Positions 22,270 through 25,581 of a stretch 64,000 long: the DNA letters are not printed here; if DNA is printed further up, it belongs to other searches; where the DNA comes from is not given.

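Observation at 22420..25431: PilB/GspE secretion ATPase encoded as a tandem fusion of two complete ATPase cores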

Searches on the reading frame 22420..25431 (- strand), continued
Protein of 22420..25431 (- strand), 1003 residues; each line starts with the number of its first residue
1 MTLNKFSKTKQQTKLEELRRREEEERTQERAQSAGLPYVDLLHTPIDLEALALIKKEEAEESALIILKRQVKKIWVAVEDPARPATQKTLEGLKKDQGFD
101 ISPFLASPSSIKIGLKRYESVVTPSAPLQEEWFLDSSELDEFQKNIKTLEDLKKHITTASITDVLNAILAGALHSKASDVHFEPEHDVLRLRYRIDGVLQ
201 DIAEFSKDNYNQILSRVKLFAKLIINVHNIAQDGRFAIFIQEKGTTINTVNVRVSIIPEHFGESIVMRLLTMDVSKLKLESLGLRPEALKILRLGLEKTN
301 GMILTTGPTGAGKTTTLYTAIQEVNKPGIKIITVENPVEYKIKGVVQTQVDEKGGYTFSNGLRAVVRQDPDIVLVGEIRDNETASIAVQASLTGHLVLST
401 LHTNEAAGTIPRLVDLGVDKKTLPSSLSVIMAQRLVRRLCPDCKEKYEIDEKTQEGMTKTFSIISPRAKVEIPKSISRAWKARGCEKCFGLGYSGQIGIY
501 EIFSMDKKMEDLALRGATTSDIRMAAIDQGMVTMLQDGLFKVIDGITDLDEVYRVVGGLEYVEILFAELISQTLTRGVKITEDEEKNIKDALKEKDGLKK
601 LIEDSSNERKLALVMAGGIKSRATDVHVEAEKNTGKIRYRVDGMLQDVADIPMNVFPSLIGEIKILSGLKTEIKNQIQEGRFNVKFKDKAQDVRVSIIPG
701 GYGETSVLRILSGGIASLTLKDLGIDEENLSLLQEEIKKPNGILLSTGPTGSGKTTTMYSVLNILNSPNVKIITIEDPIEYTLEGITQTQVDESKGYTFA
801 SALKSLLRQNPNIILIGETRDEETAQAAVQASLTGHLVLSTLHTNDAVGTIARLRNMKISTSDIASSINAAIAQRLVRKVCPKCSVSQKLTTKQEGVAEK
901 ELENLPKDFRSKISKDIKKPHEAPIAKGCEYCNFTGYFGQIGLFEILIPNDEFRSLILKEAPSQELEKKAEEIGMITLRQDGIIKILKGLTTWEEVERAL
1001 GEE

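Call 32: search_protein_representatives(protein=window:22420-25431:-)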
Query: 1003 residues. Proteins with E-value up to 0.001 (for the whole library): 53727; up to 1e-10: 34484; up to 1e-30: 15217. The best 150 are listed.
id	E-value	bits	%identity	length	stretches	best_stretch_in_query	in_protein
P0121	0.0e+00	1184.2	45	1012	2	12-894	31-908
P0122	2.1e-290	982.6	48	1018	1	8-999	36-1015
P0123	1.1e-285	967.0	47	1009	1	17-1001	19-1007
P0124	4.0e-279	945.3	47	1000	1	10-1000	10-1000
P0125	4.7e-255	865.6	46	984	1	11-991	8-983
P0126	1.1e-251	854.5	41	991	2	15-856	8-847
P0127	5.4e-247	839.0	44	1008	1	6-1000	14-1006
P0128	3.2e-245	833.1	42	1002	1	7-1001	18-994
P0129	1.1e-236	804.9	41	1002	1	14-1001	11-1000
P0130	1.5e-236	804.4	42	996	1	13-1002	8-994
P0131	1.3e-232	791.4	42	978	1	10-995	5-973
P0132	7.4e-226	769.0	40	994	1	13-1002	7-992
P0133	2.3e-222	757.4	43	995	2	13-557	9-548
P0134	1.5e-173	596.0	47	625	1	118-732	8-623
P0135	1.3e-170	586.2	38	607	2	585-997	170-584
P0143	1.0e-151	523.7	40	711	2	602-1000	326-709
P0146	9.0e-149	513.9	45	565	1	7-558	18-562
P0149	1.6e-147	509.8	43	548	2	604-1000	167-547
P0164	1.6e-132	460.2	42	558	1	14-558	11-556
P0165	1.7e-132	460.1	37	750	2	616-1000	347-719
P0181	2.5e-125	436.4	42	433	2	692-1000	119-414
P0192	4.0e-123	429.0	36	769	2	617-1000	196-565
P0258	5.6e-111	388.9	46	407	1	607-1002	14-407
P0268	1.8e-109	383.9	40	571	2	613-1000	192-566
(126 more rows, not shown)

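Call 46: find_encoding_contigs(protein=P0002, flank=10000, max_places=1)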
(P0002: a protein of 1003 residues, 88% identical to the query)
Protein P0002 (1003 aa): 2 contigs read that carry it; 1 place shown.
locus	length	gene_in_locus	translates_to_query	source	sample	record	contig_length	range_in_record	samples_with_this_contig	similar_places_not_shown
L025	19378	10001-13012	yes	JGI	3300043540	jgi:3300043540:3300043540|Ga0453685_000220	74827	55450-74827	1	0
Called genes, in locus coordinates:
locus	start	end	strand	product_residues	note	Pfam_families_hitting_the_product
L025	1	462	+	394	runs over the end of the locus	PF00370:FGGY_N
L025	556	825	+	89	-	PF01649:Ribosomal_S20p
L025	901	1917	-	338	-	PF06144:DNA_pol3_delta (weak), PF21694:DNA_pol3_delta_C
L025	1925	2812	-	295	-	PF01149:Fapy_DNA_glyco, PF06831:H2TH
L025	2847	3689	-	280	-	PF01261:AP_endonuc_2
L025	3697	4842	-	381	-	PF00933:Glyco_hydro_3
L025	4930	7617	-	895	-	PF02739:5_3_exonuc_N, PF01367:5_3_exonuc, PF00476:DNA_pol_A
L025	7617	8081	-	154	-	PF02367:TsaE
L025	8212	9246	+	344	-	-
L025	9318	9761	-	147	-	-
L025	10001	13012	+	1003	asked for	PF13604:AAA_30 (faint), PF05157:MshEN, PF25199:nSTAND_NTPase5 (faint), PF00437:T2SSE, PF13173:AAA_14 (faint), PF20720:nSTAND3 (faint), PF04851:ResIII (faint), PF00437:T2SSE, +4 more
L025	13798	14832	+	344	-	PF06068:TIP49 (faint), PF05496:RuvB_N, PF00004:AAA, PF07728:AAA_5, PF13173:AAA_14 (faint), PF17864:AAA_lid_4, PF05491:WHD_RuvB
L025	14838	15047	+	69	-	-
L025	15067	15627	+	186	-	PF03703:bPH_2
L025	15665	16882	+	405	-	PF00932:LTD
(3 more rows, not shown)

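Call 48: find_encoding_contigs(protein=P0146, flank=6000, max_places=2)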
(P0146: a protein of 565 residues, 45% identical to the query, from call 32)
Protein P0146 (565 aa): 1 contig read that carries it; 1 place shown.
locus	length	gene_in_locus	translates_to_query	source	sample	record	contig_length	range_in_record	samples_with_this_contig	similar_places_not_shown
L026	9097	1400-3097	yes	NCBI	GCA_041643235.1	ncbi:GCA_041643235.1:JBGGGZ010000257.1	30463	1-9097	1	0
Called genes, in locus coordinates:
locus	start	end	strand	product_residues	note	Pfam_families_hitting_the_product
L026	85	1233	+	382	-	PF01368:DHH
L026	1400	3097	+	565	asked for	PF05157:MshEN (weak), PF00437:T2SSE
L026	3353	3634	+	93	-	-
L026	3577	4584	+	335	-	PF05496:RuvB_N, PF07728:AAA_5 (faint), PF00004:AAA, PF17864:AAA_lid_4, PF05491:WHD_RuvB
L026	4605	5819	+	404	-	PF18895:T4SS_pilin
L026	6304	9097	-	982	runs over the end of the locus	PF00912:Transgly, PF00905:Transpeptidase, PF17957:Big_7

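Call 49: find_encoding_contigs(protein=P0133, flank=8000, max_places=2)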
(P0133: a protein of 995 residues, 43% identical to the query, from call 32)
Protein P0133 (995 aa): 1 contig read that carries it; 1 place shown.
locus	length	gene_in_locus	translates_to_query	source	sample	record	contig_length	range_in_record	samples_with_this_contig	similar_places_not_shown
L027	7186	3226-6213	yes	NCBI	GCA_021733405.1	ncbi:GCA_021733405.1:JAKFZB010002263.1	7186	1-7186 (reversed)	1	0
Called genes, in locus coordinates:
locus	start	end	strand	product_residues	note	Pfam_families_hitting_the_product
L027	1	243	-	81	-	?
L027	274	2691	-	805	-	PF02739:5_3_exonuc_N, PF01367:5_3_exonuc, PF00476:DNA_pol_A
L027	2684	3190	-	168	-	PF02367:TsaE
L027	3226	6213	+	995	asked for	PF00437:T2SSE, PF20720:nSTAND3 (faint), PF02399:Herpes_ori_bp (faint), PF25199:nSTAND_NTPase5 (faint), PF02492:cobW (faint), PF13173:AAA_14 (faint), PF13401:AAA_22 (faint), PF00437:T2SSE, +1 more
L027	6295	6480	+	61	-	-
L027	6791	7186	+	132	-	?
